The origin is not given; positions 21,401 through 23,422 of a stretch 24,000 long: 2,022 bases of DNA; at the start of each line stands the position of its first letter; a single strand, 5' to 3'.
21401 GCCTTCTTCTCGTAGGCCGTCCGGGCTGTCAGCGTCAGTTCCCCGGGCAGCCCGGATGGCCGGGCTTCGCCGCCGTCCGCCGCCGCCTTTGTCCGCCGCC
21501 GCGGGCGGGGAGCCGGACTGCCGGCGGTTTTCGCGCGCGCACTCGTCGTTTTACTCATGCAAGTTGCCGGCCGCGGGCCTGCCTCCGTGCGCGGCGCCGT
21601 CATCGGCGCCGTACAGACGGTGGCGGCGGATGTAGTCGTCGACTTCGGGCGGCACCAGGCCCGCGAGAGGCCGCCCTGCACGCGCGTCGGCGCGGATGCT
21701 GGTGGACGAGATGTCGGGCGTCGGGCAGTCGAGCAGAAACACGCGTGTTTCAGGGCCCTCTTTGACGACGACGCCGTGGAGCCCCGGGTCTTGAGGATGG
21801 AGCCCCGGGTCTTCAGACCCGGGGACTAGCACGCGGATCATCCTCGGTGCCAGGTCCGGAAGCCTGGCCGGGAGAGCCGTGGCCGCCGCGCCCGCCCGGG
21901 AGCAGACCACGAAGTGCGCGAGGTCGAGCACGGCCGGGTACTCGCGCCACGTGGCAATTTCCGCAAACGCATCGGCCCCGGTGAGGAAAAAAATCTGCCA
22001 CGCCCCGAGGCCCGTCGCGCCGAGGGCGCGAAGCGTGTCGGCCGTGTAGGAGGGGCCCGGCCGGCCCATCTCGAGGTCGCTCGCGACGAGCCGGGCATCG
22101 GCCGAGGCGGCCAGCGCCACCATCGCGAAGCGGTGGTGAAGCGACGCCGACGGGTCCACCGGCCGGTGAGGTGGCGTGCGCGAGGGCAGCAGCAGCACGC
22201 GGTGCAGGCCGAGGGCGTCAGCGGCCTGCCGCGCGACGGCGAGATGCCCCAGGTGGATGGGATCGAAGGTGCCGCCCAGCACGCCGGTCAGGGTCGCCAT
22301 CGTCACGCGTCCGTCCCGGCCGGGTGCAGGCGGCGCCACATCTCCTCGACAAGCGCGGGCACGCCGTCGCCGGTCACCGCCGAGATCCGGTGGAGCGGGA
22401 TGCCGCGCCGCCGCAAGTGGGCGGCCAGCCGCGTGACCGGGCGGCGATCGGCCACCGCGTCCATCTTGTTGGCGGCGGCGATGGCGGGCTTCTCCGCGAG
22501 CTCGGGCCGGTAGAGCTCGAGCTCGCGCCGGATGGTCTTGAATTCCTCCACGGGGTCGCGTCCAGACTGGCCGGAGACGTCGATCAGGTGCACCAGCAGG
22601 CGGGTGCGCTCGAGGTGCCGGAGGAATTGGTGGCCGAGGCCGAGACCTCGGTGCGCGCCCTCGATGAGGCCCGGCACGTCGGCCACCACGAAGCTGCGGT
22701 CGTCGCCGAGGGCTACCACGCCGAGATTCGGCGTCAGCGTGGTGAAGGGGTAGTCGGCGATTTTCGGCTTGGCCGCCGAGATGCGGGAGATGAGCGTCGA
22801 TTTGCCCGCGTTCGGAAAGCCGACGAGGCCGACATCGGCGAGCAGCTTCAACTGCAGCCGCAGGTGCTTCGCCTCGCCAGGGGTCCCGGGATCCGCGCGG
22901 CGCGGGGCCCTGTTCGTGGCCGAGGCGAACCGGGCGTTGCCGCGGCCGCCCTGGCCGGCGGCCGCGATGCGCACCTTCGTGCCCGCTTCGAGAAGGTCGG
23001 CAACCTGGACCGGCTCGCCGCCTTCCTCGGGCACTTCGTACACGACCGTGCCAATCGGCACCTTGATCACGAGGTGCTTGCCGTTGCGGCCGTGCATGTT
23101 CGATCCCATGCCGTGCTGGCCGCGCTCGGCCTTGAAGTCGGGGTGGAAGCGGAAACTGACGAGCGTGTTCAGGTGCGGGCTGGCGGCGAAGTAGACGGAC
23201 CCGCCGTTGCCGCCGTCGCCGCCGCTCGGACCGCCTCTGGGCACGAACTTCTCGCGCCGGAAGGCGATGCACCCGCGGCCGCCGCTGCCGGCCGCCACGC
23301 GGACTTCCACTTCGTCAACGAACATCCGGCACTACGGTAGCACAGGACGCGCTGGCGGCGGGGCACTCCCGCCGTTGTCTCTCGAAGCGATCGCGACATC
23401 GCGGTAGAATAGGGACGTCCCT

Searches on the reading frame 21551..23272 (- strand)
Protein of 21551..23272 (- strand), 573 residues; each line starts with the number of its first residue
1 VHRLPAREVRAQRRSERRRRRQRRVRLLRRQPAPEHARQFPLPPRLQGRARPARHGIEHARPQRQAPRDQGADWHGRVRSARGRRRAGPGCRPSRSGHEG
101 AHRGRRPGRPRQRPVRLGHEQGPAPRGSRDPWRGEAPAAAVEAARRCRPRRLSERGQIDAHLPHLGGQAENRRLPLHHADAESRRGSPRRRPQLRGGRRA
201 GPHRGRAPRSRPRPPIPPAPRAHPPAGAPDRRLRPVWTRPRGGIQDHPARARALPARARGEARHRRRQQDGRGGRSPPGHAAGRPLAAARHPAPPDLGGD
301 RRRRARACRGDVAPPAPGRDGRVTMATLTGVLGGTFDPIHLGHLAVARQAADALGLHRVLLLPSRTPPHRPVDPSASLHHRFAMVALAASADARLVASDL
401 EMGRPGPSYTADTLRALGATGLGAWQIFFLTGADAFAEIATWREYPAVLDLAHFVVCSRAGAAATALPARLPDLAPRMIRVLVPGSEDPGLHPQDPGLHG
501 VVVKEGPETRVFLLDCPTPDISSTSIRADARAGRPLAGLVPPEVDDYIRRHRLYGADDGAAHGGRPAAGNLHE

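Call 12: search_protein_families(library=pfam, proteins=[window:21551-23272:-], max_evalue=0.00001)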
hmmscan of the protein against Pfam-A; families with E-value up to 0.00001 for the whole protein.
window:21551-23272:- (573 aa): 1 family
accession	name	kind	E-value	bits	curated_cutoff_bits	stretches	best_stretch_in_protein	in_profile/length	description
PF01467.32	CTP_transf_like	-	1.2e-21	77.7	21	1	331-528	1-132/133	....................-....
